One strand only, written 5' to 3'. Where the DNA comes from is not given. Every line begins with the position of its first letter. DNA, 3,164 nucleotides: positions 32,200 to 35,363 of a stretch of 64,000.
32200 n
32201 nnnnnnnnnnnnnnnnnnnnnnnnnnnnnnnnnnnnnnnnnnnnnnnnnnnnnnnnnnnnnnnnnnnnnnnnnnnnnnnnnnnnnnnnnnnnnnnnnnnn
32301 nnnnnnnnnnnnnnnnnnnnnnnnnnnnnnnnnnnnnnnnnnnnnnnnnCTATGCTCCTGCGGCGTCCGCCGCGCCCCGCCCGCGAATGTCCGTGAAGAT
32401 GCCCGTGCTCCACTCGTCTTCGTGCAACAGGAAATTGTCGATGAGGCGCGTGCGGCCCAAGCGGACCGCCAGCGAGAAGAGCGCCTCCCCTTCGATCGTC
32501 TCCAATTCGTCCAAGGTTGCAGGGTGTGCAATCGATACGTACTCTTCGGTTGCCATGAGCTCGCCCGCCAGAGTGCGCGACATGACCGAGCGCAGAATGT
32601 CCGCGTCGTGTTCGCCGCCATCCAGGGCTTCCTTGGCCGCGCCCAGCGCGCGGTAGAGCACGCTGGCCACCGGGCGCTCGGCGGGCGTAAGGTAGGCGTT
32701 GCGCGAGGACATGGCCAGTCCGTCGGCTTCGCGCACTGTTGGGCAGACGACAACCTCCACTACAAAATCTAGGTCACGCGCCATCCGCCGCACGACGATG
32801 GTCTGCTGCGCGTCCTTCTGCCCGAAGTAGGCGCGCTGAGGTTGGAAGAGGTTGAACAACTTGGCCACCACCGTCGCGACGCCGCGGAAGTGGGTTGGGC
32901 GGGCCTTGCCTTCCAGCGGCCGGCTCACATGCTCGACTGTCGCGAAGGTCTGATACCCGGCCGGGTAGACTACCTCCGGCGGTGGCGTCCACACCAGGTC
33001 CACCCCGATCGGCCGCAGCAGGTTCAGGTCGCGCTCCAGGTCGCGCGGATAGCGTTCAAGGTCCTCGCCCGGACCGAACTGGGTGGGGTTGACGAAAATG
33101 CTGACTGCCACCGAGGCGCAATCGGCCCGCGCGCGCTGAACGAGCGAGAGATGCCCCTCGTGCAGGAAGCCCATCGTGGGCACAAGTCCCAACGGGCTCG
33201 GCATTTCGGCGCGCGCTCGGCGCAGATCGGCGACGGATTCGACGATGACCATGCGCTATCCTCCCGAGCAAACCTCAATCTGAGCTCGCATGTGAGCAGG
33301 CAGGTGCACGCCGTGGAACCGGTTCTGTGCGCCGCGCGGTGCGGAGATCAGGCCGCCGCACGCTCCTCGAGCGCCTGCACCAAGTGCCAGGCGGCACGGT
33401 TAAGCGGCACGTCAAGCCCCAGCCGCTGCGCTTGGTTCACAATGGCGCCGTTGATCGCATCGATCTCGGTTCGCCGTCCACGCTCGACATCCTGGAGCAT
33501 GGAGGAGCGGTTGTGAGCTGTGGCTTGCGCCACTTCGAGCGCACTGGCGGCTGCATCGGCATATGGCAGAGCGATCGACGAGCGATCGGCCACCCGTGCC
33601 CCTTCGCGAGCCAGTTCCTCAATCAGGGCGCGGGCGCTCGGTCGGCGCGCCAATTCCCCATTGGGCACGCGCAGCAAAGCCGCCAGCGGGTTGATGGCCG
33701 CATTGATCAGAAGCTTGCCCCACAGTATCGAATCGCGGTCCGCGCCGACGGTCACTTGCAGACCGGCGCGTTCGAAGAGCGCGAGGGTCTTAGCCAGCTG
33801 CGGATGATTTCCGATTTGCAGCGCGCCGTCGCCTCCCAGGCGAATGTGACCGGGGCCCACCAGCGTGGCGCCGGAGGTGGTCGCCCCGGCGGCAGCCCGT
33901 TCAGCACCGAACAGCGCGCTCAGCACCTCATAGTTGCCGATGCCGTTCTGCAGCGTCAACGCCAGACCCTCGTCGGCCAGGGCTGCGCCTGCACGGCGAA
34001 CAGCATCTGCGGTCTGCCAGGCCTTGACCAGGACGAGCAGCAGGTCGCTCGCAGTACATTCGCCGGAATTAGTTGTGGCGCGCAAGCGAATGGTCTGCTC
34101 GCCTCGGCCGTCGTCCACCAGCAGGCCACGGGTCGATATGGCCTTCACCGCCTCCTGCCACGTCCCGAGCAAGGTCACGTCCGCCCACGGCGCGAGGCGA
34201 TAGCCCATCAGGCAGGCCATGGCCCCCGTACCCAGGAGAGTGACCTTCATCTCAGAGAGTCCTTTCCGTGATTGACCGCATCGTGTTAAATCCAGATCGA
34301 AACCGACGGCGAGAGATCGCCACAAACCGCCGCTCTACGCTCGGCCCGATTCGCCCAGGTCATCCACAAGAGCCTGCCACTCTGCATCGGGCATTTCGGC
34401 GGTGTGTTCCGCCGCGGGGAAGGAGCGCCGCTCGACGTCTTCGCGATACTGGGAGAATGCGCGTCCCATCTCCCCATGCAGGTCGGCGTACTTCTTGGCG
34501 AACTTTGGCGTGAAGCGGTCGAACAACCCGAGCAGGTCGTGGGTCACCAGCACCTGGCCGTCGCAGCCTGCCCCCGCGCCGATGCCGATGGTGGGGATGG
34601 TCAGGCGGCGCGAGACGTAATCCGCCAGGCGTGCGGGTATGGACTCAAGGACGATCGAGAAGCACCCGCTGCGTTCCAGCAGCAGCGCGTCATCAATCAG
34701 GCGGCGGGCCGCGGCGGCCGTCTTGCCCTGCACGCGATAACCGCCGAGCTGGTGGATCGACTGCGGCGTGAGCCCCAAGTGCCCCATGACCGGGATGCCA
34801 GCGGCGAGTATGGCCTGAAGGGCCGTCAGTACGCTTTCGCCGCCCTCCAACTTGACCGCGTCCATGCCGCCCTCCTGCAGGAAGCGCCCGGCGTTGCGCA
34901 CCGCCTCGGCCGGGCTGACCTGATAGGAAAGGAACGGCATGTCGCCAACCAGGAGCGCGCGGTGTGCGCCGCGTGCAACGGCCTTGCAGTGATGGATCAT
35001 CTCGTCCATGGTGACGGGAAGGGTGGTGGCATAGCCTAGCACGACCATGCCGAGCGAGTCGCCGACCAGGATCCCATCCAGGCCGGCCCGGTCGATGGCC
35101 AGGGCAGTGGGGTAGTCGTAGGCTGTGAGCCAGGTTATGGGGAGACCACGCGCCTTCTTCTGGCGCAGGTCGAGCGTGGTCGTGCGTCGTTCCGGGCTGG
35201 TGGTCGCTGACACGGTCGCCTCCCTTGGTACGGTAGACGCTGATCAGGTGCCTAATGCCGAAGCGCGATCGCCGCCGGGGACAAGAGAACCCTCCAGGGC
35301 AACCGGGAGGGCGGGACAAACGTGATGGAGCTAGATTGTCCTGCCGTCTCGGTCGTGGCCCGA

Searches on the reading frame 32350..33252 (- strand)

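Call 30: search_protein_families(library=pfam, proteins=[window:32350-33252:-], max_evalue=0.00001)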
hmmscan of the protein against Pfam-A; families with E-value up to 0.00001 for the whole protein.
window:32350-33252:- (300 aa): 1 family
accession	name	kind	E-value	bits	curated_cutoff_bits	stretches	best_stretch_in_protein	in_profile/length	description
PF02569.21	Pantoate_ligase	-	2.8e-100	335.3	20.7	1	3-274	2-267/268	Pantoate-beta-alanine ligase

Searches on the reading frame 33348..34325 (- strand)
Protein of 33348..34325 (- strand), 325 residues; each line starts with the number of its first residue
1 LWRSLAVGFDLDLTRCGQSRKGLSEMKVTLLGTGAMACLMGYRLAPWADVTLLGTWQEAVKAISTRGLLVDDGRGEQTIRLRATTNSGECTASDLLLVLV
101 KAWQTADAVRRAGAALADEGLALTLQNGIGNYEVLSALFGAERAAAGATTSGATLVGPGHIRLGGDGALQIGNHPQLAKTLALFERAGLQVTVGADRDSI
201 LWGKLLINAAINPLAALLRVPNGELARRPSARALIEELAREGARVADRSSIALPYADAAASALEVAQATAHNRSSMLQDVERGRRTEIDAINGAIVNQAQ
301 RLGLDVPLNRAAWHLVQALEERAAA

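Call 30: search_protein_families(library=pfam, proteins=[window:33348-34325:-], max_evalue=0.00001)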
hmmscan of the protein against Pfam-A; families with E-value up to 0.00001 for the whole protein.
window:33348-34325:- (325 aa): 2 families
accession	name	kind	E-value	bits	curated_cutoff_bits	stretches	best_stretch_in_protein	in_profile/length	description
PF08546.17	ApbA_C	-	9.7e-37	126.6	22.7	1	200-320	5-125/125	Ketopantoate reductase PanE/ApbA C terminal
PF02558.23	ApbA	-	6.1e-31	107.5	22.2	1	29-175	2-149/150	Ketopantoate reductase PanE/ApbA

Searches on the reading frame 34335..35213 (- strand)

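Call 30: search_protein_families(library=pfam, proteins=[window:34335-35213:-], max_evalue=0.00001)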
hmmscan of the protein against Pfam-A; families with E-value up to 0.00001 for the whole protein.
window:34335-35213:- (292 aa): 1 family
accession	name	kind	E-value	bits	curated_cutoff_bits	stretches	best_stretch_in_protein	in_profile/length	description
PF02548.21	Pantoate_transf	-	2.6e-116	388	28.7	1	11-267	2-258/259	Ketopantoate hydroxymethyltransferase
